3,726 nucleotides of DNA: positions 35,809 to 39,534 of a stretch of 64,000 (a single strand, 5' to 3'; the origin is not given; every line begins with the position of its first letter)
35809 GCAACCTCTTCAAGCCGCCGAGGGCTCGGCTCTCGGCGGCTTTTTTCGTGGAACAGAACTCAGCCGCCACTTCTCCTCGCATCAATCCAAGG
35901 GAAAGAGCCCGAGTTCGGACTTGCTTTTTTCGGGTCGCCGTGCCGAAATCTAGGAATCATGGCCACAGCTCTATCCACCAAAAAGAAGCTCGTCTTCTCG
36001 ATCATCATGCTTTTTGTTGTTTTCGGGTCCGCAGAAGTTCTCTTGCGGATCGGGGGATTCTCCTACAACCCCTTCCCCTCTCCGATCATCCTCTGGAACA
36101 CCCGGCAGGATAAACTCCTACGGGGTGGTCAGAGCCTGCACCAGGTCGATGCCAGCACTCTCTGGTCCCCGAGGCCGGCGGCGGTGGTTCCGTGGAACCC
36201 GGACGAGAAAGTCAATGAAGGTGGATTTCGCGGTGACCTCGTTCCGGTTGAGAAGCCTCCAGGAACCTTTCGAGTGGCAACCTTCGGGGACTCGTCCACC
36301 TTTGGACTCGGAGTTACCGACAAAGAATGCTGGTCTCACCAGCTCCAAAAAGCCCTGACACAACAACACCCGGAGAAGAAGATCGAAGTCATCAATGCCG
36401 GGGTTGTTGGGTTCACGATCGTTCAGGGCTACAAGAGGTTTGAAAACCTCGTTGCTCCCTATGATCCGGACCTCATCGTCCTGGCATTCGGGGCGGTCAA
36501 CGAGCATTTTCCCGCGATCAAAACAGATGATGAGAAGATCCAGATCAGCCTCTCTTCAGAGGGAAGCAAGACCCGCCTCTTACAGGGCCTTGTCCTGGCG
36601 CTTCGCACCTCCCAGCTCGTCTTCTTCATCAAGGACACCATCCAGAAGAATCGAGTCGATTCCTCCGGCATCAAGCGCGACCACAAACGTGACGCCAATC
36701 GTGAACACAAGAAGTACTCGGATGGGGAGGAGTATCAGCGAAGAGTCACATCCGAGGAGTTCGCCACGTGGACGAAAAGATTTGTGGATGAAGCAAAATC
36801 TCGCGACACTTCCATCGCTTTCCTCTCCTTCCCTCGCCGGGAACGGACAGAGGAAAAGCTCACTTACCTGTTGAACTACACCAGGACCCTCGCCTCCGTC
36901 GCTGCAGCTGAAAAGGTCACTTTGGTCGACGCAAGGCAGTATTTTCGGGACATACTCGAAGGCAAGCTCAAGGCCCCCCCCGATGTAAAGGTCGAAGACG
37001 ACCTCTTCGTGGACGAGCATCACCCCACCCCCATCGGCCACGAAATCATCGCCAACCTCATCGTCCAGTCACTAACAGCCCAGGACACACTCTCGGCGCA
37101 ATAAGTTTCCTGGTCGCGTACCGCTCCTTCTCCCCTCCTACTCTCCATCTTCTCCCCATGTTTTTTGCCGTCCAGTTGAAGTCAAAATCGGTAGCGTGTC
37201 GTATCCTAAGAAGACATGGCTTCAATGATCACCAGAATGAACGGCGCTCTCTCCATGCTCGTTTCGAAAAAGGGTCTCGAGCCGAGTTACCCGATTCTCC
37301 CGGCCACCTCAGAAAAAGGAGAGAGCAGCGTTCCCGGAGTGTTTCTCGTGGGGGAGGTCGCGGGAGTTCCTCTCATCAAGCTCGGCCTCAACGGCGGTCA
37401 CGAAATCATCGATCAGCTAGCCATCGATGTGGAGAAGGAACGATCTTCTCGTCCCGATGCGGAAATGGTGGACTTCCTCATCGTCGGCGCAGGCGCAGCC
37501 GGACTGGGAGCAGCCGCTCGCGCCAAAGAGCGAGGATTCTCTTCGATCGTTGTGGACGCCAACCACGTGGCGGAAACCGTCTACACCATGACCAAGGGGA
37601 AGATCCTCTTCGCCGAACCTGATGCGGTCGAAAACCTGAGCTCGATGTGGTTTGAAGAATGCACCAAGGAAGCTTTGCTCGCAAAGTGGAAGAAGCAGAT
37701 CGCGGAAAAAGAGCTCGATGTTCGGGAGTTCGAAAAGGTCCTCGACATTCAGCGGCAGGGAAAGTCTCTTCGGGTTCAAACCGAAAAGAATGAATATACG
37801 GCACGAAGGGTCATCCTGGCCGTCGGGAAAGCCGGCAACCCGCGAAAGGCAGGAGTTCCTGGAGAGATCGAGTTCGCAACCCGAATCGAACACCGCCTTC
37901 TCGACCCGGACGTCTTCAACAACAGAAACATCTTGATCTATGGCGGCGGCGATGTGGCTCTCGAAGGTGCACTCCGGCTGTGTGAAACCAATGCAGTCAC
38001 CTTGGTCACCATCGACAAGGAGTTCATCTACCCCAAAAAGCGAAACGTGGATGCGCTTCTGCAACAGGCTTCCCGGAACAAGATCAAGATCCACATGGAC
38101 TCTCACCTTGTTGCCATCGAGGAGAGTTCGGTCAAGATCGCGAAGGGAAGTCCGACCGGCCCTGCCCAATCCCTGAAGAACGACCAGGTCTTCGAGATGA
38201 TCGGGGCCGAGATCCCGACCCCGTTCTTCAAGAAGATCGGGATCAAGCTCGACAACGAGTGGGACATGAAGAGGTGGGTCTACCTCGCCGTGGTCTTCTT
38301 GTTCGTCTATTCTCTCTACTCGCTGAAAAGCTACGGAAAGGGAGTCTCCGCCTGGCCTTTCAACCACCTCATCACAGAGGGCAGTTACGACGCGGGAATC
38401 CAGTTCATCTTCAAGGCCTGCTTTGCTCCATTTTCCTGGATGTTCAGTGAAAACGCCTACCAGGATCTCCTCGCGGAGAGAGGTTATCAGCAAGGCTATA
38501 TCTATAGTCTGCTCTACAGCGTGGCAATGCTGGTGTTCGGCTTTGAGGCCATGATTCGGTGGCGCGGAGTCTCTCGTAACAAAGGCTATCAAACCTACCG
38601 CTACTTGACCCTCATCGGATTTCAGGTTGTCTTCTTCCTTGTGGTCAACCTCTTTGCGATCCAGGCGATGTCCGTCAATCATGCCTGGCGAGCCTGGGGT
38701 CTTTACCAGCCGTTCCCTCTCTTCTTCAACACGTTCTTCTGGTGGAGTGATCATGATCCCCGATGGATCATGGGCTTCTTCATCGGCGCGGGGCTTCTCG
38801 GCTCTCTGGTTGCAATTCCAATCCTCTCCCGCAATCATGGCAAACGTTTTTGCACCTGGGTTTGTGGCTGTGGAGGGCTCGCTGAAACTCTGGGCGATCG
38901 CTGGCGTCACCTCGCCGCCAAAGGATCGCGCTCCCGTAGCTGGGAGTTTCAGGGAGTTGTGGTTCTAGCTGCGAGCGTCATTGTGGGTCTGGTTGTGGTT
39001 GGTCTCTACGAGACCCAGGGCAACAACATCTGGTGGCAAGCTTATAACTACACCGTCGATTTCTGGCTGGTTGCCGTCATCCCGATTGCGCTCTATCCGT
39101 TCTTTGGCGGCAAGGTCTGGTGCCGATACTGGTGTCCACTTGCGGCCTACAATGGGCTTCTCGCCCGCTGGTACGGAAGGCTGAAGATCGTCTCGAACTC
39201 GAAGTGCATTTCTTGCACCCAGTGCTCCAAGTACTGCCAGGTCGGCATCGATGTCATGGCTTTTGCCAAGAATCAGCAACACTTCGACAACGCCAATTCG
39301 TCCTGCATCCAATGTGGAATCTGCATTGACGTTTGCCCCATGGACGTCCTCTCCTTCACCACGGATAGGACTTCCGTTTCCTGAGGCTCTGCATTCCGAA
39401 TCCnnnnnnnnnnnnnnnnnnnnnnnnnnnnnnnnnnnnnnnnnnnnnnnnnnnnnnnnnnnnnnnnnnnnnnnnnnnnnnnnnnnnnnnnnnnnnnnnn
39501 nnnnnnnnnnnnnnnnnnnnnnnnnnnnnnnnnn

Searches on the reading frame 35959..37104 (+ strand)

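Call 14: search_protein_families(library=pfam, proteins=[window:35959-37104:+], max_evalue=0.001)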
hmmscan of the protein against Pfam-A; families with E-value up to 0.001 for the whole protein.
window:35959-37104:+ (381 aa): 3 families
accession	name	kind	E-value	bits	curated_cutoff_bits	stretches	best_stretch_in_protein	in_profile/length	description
PF13472.12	Lipase_GDSL_2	-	1.4e-14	55.4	32.9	1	109-363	2-178/178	GDSL-like Lipase/Acylhydrolase family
PF00657.28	Lipase_GDSL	-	1.8e-08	35.2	23.6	1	106-179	1-86/208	GDSL-like Lipase/Acylhydrolase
PF25182.1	NonGDSL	-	6.8e-05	22.7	80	1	104-180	28-105/220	Non-GDSL lipase-like family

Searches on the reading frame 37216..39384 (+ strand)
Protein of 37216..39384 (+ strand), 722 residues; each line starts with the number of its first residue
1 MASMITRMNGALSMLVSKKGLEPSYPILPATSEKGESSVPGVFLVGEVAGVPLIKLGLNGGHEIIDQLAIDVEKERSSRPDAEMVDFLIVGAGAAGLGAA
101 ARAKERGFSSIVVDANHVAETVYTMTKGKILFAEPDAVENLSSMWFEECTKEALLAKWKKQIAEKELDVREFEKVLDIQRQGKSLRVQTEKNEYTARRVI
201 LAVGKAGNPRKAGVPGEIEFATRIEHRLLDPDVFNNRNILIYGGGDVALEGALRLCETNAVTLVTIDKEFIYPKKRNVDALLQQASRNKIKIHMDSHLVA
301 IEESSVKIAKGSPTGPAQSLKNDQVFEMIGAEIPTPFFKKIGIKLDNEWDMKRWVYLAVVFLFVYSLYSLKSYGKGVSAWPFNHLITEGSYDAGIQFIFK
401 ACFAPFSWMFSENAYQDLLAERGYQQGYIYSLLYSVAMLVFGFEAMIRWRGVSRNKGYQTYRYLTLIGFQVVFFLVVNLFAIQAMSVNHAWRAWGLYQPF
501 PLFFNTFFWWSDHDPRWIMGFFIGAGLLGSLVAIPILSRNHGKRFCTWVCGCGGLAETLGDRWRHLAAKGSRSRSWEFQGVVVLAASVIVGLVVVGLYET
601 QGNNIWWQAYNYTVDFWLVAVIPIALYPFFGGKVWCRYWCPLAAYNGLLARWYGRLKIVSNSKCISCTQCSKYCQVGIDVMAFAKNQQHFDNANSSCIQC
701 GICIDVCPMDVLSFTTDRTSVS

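Call 14: search_protein_families(library=pfam, proteins=[window:37216-39384:+], max_evalue=0.001)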
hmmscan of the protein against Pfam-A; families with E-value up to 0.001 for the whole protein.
window:37216-39384:+ (722 aa): 17 families
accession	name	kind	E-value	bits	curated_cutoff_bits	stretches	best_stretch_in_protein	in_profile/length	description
PF13738.12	Pyr_redox_3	-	8.8e-32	111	30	1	88-347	1-283/305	Pyridine nucleotide-disulphide oxidoreductase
PF07992.20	Pyr_redox_2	-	7.3e-24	85.1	26.1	1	86-347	2-253/291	Pyridine nucleotide-disulphide oxidoreductase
PF03486.20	HI0933_like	-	2.9e-10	40.4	50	1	143-231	100-190/244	HI0933-like protein Rossmann domain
PF14697.11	Fer4_21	-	5.6e-09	36.4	35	1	659-711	3-56/59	4Fe-4S dicluster domain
PF00037.32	Fer4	-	3e-08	33.6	21.1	1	695-712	6-23/24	4Fe-4S binding domain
PF13187.11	Fer4_9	-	1.8e-06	28.3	27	1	663-711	1-51/52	4Fe-4S dicluster domain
PF13237.11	Fer4_10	-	5.2e-06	26.7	25.5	1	659-708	4-53/53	4Fe-4S dicluster domain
PF12838.12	Fer4_7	-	5.9e-06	27.1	27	1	663-711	1-52/52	4Fe-4S dicluster domain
PF01266.30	DAO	-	6.1e-06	26.4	27.9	0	86-119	1-35/353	FAD dependent oxidoreductase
PF00890.30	FAD_binding_2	-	5.5e-05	23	20.4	1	86-128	1-43/414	FAD binding domain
PF12800.12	Fer4_4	-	0.00016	22.2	24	0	695-710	2-17/17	4Fe-4S binding domain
PF12801.12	Fer4_5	-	0.00016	22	22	1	616-656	4-44/48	4Fe-4S binding domain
PF13534.11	Fer4_17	-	0.00023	22.1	22.2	0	692-711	41-60/61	4Fe-4S dicluster domain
PF00070.33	Pyr_redox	-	0.00033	21.5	22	1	239-307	2-72/82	Pyridine nucleotide-disulphide oxidoreductase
PF13450.12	NAD_binding_8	-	0.00034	21.3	21.9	1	89-117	1-29/68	NAD(P)-binding Rossmann-like domain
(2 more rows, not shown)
